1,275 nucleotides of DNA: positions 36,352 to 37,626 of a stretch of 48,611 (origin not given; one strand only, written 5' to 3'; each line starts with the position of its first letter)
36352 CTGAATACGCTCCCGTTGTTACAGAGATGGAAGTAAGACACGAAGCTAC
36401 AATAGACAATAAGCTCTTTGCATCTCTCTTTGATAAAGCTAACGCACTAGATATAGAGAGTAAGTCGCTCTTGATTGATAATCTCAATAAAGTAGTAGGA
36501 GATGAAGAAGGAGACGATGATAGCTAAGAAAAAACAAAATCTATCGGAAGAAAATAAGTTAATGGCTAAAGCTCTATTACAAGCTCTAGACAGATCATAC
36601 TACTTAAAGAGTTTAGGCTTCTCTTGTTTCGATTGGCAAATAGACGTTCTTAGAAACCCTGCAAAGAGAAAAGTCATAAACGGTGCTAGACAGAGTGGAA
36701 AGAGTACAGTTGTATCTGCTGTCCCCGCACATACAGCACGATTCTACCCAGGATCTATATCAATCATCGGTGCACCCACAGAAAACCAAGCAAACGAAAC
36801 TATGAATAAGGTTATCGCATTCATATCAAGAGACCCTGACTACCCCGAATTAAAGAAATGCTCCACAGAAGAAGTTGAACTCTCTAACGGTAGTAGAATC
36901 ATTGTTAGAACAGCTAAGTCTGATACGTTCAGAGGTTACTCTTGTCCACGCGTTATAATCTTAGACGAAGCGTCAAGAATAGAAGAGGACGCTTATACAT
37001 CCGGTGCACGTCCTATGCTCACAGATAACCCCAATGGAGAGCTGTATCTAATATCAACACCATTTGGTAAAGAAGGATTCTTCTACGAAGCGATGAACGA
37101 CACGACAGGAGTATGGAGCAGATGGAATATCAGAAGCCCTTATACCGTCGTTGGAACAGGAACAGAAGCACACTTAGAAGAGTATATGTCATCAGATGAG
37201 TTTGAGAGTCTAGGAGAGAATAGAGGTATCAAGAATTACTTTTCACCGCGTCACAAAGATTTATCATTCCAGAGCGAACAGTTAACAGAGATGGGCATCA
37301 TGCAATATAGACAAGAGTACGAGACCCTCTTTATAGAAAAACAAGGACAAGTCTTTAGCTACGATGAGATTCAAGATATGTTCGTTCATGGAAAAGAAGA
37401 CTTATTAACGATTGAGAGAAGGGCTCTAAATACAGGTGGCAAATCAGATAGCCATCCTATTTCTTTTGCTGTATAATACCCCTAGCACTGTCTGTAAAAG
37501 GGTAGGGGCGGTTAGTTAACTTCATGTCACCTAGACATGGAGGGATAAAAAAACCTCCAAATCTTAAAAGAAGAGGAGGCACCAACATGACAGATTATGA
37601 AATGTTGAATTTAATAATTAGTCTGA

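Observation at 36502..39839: Large terminase split into separate ATPase and nuclease ORFs by a 1.64-kb cargo insertion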

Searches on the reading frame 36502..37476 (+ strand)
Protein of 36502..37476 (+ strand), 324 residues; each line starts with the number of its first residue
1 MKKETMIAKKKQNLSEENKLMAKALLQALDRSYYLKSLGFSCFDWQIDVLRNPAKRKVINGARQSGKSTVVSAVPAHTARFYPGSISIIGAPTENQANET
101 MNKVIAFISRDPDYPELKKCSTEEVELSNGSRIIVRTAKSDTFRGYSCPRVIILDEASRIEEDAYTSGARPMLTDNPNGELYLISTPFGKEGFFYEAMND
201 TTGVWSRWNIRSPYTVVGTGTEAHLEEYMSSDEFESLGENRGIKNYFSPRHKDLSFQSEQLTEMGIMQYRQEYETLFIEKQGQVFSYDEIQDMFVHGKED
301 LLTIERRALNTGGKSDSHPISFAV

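Call 3: search_protein_families(library=pfam, proteins=[window:36502-37476:+], max_evalue=0.1)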
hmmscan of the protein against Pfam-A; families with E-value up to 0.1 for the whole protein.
window:36502-37476:+ (324 aa): 8 families
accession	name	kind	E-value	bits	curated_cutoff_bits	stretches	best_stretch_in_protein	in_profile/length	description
PF03237.21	Terminase_6N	-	1.2e-15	58.2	22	1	59-291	2-214/215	Terminase large subunit, T4likevirus-type, N-terminal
PF03354.21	TerL_ATPase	-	0.00062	20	23.7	1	54-186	21-160/178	Terminase large subunit, ATPase domain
PF13173.12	AAA_14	-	0.00085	19.8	27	1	57-79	5-27/129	AAA domain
PF00910.28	RNA_helicase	-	0.0032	18.4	21.5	0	123-163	24-64/105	RNA helicase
PF13401.12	AAA_22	-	0.0079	16.9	27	1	58-164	9-100/130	AAA domain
PF05876.18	GpA_ATPase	-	0.0089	16.1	25.6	1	55-169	28-149/247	Phage terminase large subunit gpA, ATPase domain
PF05127.21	NAT10_TcmA_helicase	-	0.015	15.6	22.7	1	58-161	1-102/176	RNA cytidine acetyltransferase NAT10/TcmA, helicase domain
PF04466.19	Terminase_3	-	0.094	12.7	23.2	0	57-198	5-148/201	Phage terminase large subunit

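Call 4: search_protein_families(library=phrogs, proteins=[window:36502-37476:+], max_evalue=0.01)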
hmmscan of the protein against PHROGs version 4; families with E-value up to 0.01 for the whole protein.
window:36502-37476:+ (324 aa): 8 families
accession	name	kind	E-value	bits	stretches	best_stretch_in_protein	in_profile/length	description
phrog_7579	-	head and packaging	1.1e-29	104.4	1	44-209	7-169/239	terminase large subunit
phrog_2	-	head and packaging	7.3e-28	98.8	1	40-296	264-472/807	terminase large subunit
phrog_5989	-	head and packaging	1e-15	58.8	1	44-157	144-260/347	terminase large subunit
phrog_9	-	head and packaging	2.4e-13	50.9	1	39-196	199-369/812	terminase large subunit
phrog_675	-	head and packaging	2.4e-06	27.1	1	32-187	35-191/576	terminase large subunit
phrog_38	-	head and packaging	5.6e-06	26.3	1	47-227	302-477/760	terminase large subunit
phrog_5902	-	unknown function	0.0001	22.7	1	60-203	55-215/359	-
phrog_1488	-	unknown function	0.00052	20.9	1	59-159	46-141/177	unknown function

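Call 6: search_dna_similar(query=window:36502-37476:+, collection=phages, mode=protein, max_rows=40)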
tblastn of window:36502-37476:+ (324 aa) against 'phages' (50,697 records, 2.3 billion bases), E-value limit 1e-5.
Records with a match: 172; places in all: 172; records where one place covers at least 80% of the query: 7.
Best place of each record, by identity: <60% 172.
By first word of the organism name: Vibrio 67; Synechococcus 27; Cyanophage 25; Mycobacterium 13; Rhizobium 6; Aeromonas 5; Agrobacterium 5; Thermus 4; Erwinia 4; Meiothermus 2; and 8 more.
By host as written in the record: - 70; Synechococcus 31; Mycobacterium smegmatis mc2 155 8; Thermus thermophilus HB8 4; Synechococcus sp. WH8102 4; Aeromonas salmonicida 3; Rhizogenic Agrobacterium biovar 1 ST15.13/095 3; Synechococcus sp. WH7803 3; and 30 more.
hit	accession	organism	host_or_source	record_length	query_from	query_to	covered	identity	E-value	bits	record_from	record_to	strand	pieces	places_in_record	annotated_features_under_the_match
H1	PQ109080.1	Thermus phage Riverbug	Thermus thermophilus HB8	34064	21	300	86%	32.5%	9e-30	125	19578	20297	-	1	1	TerL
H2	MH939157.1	Meiothermus phage MMP17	Meiothermus sp.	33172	21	284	81%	32.2%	1e-21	101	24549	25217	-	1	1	terminase, ATPase subunit | hypothetical protein (x3)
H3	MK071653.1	Meiothermus phage MMP7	Meiothermus sp.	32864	21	284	81%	32.2%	1e-21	101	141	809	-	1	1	terminase | hypothetical protein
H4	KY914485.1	Aeromonas phage phiA8-29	Aeromonas sp.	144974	28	293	82%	28.3%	5e-13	76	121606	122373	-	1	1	putative terminase large subunit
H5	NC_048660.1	Aeromonas phage phiA8-29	Aeromonas sp.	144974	28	293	82%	28.3%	5e-13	76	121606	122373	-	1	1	terminase large subunit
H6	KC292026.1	Halogranum tailed virus 1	Halogranum sp. SS5-1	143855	43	290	77%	28.0%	3e-14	79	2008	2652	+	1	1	5: terminase large subunit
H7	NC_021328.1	Halogranum tailed virus 1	Halogranum sp. SS5-1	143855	43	290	77%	28.0%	3e-14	79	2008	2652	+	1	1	5: terminase large subunit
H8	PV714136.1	Aeromonas phage TSW001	Aeromonas salmonicida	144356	26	293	83%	25.5%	2e-10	68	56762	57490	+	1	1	terminase-like family protein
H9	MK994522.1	Methanobacterium virus PhiF1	Methanothermobacter thermautotrophicus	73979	62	294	72%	27.4%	3e-7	58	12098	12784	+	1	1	hypothetical protein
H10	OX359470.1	Ochrobactrum phage ORM_20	-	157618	14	278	82%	23.2%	5e-8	60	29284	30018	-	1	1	terminase large subunit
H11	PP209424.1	Vibrio phage EniLVp02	Vibrio parahaemolyticus TA01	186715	44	283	74%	25.6%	2e-7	58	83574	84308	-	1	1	terminase large subunit | hypothetical protein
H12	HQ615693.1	Synechococcus phage S-CRM01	Synechococcus sp. LC16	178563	63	286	69%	25.8%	3e-7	58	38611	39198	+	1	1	gp17: large terminase protein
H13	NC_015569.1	Synechococcus phage S-CRM01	Synechococcus sp. LC16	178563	63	286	69%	25.8%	3e-7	58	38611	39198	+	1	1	gp17: terminase large subunit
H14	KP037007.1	Erwinia phage phiEa2809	Erwinia amylovora 1/79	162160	26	198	53%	29.2%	8e-11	69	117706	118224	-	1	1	terminase DNA packaging enzyme large subunit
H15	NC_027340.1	Erwinia phage phiEa2809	Erwinia amylovora 1/79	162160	26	198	53%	29.2%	8e-11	69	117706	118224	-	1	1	terminase large subunit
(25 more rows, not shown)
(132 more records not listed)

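Call 7: get_annotated_region(hit=H1, flank=4000)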
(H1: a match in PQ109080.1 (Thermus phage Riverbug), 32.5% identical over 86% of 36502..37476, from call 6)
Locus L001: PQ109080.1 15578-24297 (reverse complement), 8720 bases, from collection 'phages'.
description: Thermus phage Riverbug, complete genome.
organism: Thermus phage Riverbug (NCBI taxid 3289880)
taxonomy: Viruses
host: Thermus thermophilus HB8; source: hot spring; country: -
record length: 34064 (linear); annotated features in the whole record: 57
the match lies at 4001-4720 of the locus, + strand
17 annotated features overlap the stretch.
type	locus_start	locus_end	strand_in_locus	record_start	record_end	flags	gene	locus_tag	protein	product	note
CDS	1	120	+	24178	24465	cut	-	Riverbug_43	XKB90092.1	hypothetical protein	-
CDS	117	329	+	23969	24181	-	-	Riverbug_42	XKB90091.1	hypothetical protein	-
CDS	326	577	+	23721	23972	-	-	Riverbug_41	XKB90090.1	hypothetical protein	-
CDS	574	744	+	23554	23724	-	-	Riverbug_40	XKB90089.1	hypothetical protein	-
CDS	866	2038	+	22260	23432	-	-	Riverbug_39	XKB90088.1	hypothetical protein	-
CDS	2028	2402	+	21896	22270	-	-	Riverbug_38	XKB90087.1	hypothetical protein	-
CDS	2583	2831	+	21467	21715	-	-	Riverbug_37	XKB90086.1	hypothetical protein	-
CDS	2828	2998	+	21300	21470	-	-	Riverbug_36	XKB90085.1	hypothetical protein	-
CDS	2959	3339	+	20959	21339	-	-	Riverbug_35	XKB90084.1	RusA-like Holliday junction resolvase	-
CDS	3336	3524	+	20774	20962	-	-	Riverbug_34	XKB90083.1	hypothetical protein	-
CDS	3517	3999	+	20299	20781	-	-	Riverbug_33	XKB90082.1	hypothetical protein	-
CDS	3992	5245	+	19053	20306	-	-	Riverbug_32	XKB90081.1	TerL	-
CDS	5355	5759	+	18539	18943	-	-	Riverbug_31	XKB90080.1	TerS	-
CDS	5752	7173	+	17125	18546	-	-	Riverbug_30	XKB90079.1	portal protein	-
CDS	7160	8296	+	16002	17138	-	-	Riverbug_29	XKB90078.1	minor head protein and DNA pilot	-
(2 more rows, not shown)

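Call 8: get_annotated_region(hit=H2, flank=4000)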
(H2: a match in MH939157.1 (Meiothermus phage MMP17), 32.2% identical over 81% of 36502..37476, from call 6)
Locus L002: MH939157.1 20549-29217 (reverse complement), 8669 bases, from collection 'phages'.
description: UNVERIFIED: Meiothermus phage MMP17, complete genome.
organism: Meiothermus phage MMP17 (NCBI taxid 2483662)
taxonomy: Viruses; Duplodnaviria; Heunggongvirae; Uroviricota; Caudoviricetes
host: Meiothermus sp.; source: -; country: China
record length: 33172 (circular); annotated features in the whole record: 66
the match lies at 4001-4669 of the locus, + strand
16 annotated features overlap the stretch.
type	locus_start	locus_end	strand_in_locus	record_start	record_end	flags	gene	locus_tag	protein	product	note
CDS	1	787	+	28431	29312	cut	-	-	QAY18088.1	hypothetical protein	No HHBLITS hits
CDS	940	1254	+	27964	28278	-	-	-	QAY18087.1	formate dehydrogenase-like protein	No HHBLITS hits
CDS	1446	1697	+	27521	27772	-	-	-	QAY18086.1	formate dehydrogenase-like protein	-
CDS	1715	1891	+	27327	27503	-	-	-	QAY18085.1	chaperone DnaJ domain-containing protein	DNAJB9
CDS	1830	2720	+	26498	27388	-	-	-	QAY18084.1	D12 class N6 adenine-specific DNA methyltransferase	-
CDS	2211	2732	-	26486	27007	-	-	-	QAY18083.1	serine protease-like protein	-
CDS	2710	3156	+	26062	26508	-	-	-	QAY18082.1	very-short-patch-repair endonuclease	VSR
CDS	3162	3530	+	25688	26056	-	-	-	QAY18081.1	hypothetical protein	No HHBLITS hits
CDS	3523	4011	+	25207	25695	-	-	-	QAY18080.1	hypothetical protein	No HHBLITS hits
CDS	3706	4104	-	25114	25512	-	-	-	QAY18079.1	hypothetical protein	No HHBLITS hits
CDS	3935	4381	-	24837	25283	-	-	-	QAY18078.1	hypothetical protein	No HHBLITS hits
CDS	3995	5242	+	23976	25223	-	-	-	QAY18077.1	terminase, ATPase subunit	HAPS; prophage MuMc02 terminase, ATPase subunit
CDS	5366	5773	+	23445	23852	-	-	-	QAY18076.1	hypothetical protein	No HHBLITS hits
CDS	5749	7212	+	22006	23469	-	-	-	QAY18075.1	hypothetical protein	protein of unknown function/mu-like prophage Flumu protein gp29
CDS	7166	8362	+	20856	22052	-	-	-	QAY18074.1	putative head morphogenesis protein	putative head morphogenesis protein SPP1 gp7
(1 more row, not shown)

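Call 18: find_homologous_proteins(query=window:36502-37476:+, max_evalue=1e-10)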
Query window:36502-37476:+ (324 aa): 392 proteins with E <= 1e-10 among 1685 candidates; the best 120 are listed.
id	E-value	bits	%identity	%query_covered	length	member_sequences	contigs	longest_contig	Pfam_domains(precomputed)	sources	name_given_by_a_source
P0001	3.1e-208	708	97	100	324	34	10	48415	PF03237.22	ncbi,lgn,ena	-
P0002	2.6e-186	636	90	96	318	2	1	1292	PF03237.22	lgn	-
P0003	6.8e-156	536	74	98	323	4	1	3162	PF03237.22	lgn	-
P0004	3.5e-155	534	75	97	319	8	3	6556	PF03237.22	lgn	-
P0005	3.8e-155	533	73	98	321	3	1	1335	PF03237.22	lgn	-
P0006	2.5e-154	531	74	98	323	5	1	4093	PF03237.22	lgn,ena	-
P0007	1.8e-153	528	74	98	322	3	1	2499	PF03237.22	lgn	-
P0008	2.8e-153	527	73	98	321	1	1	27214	PF03237.22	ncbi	-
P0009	1.7e-152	525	73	97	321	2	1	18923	PF03237.22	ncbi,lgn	-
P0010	2.8e-151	521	75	94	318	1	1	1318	PF03237.22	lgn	-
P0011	3.2e-150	517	72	98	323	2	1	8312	PF03237.22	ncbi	-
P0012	3.8e-144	497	70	98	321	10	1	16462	PF03237.22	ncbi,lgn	-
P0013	6.9e-144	497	77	90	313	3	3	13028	PF03237.22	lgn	-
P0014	1.7e-133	462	72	88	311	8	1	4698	PF03237.22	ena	-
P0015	9.7e-132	457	72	87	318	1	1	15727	PF03237.22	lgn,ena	-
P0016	1.8e-130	452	67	96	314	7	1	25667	PF03237.22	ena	-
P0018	2.3e-128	446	68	90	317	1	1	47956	PF03237.22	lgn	-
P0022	6.9e-117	408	61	98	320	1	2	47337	PF03237.22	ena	-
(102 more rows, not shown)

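Call 20: find_encoding_contigs(protein=P0018, flank=6000, max_places=2)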
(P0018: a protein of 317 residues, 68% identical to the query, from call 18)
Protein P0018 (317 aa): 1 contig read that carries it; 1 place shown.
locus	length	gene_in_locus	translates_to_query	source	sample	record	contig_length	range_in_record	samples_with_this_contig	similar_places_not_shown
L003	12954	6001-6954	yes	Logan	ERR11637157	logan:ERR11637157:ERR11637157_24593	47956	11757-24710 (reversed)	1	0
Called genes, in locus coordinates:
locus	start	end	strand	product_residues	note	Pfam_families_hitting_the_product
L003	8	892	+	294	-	PF03837:RecT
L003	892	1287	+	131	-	PF14297:Lin1244_N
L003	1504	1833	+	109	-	-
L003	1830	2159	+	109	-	-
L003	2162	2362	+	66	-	-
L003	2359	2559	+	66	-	-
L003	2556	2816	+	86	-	-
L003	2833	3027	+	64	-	-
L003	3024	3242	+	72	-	-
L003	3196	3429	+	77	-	-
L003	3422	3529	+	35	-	-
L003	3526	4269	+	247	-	-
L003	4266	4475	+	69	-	-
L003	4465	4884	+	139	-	-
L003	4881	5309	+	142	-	-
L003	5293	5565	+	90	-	-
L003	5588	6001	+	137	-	-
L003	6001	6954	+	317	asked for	PF03237:Terminase_6N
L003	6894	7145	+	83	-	-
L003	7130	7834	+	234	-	-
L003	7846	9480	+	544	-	PF12236:Head-tail_con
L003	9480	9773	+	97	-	-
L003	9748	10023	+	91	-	-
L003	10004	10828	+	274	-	-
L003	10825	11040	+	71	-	-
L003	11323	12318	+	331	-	PF20911:GP7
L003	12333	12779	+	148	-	-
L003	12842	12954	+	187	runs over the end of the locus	-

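Call 21: find_encoding_contigs(protein=P0022, flank=6000, max_places=2)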
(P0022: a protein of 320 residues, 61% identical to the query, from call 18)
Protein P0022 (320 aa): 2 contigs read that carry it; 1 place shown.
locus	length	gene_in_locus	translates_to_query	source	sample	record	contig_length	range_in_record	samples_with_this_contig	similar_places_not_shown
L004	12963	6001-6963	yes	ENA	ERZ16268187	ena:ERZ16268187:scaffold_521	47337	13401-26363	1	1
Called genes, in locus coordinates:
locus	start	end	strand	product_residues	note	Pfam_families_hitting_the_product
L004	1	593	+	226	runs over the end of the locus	PF00929:RNase_T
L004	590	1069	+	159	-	PF05866:RusA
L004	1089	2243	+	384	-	-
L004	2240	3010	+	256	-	PF01695:IstB_IS21 (weak), PF20720:nSTAND3 (faint)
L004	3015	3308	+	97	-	-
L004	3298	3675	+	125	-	-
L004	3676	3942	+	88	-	-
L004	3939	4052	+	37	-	-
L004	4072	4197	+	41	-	-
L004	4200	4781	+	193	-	-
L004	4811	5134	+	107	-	-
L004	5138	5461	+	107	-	-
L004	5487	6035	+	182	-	-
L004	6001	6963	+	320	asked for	PF03237:Terminase_6N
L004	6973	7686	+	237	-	-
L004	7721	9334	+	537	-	PF12236:Head-tail_con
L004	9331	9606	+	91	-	-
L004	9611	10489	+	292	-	-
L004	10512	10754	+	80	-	-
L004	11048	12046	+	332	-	PF20911:GP7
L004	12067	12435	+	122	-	-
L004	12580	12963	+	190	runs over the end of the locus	-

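Call 24: find_encoding_contigs(protein=P0001, flank=6000, max_places=6)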
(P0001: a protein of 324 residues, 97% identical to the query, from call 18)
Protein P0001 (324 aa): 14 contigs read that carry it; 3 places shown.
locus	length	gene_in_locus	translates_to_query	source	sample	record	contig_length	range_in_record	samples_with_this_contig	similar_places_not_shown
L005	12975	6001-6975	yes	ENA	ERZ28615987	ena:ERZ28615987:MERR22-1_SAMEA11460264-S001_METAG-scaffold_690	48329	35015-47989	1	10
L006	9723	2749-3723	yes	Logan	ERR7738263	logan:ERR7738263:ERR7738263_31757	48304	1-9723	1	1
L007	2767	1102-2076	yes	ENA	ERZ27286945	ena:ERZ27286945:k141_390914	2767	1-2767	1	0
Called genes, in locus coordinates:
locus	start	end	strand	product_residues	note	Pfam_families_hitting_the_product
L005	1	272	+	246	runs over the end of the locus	PF09588:YqaJ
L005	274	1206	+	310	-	PF07083:DUF1351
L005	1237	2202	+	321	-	PF03837:RecT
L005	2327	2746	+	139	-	PF14297:Lin1244_N (weak)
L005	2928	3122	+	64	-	-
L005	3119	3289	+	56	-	-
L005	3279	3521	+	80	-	-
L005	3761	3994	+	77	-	-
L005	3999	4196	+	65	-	-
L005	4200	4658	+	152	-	-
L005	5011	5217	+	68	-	PF08410:DUF1737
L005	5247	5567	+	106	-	-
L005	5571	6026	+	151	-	-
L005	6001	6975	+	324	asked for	PF03237:Terminase_6N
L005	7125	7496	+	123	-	-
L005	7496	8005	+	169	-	-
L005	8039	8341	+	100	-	-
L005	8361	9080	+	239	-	-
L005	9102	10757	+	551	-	PF12236:Head-tail_con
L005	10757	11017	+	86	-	-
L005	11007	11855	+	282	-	-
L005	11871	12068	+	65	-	-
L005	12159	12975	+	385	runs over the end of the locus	?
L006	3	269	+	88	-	?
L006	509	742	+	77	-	-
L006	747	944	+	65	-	-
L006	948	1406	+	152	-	-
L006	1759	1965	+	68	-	PF08410:DUF1737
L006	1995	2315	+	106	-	-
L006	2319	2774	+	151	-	-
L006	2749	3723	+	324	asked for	PF03237:Terminase_6N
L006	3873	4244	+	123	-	-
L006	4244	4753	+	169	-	-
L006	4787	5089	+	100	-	-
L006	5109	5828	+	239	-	-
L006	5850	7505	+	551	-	PF12236:Head-tail_con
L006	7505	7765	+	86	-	-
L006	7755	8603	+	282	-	-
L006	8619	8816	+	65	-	-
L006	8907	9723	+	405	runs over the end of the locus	-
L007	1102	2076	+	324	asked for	PF03237:Terminase_6N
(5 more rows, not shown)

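Call 25: find_related_loci(query=window:36502-37476:+, collection=viral_contigs, flank=6000)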
Query window:36502-37476:+ (324 aa) in viral_contigs; peptide patterns used: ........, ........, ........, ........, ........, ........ (x = any residue, [..] = any of these).
4 stretches matched a pattern, but none encodes a relative of the query by tblastn (E <= 1e-3).

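Call 27: find_encoding_contigs(protein=P0008, flank=5000, max_places=2)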
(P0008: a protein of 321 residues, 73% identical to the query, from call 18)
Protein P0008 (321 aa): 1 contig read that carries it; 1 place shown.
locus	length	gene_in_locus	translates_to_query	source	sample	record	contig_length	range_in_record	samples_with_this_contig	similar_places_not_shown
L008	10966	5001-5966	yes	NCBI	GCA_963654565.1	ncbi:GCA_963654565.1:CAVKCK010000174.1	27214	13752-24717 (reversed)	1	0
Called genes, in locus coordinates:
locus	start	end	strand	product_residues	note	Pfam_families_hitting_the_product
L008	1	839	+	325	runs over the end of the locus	-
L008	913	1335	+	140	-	PF14297:Lin1244_N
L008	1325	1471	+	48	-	-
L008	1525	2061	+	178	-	-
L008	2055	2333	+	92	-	-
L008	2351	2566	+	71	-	-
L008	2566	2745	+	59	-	-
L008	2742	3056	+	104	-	-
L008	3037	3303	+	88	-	-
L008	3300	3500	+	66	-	-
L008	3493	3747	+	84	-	-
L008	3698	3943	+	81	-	-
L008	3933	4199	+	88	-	PF08410:DUF1737 (faint)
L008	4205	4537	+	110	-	-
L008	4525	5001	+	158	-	PF16677:GP3_package (weak)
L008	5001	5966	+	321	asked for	PF03237:Terminase_6N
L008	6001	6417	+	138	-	-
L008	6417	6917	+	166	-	-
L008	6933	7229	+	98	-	-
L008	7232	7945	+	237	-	-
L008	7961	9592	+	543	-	PF12236:Head-tail_con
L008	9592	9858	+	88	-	-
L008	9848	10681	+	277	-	-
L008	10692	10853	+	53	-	-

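Call 28: find_encoding_contigs(protein=P0012, flank=5000, max_places=2)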
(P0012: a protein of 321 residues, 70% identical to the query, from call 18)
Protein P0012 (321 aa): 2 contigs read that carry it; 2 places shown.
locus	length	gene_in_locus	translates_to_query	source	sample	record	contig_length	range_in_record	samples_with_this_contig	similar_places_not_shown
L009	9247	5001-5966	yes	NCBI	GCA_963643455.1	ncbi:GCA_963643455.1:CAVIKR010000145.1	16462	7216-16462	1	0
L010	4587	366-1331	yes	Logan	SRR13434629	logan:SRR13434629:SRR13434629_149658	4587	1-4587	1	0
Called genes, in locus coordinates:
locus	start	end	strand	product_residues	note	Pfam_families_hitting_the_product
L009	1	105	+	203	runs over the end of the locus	PF00145:DNA_methylase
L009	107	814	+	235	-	PF00145:DNA_methylase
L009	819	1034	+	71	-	-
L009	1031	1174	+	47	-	-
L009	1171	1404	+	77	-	-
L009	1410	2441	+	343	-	-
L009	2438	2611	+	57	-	-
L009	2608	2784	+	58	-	-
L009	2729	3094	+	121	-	-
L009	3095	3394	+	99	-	-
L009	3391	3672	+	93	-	-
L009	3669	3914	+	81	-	-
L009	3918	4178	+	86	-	-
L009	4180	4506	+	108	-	-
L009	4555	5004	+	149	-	PF16677:GP3_package (faint)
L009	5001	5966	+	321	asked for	PF03237:Terminase_6N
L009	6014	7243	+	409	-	-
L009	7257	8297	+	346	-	-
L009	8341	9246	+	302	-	?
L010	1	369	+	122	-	?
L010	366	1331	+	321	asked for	PF03237:Terminase_6N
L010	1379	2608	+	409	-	-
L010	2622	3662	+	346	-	-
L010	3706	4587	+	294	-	?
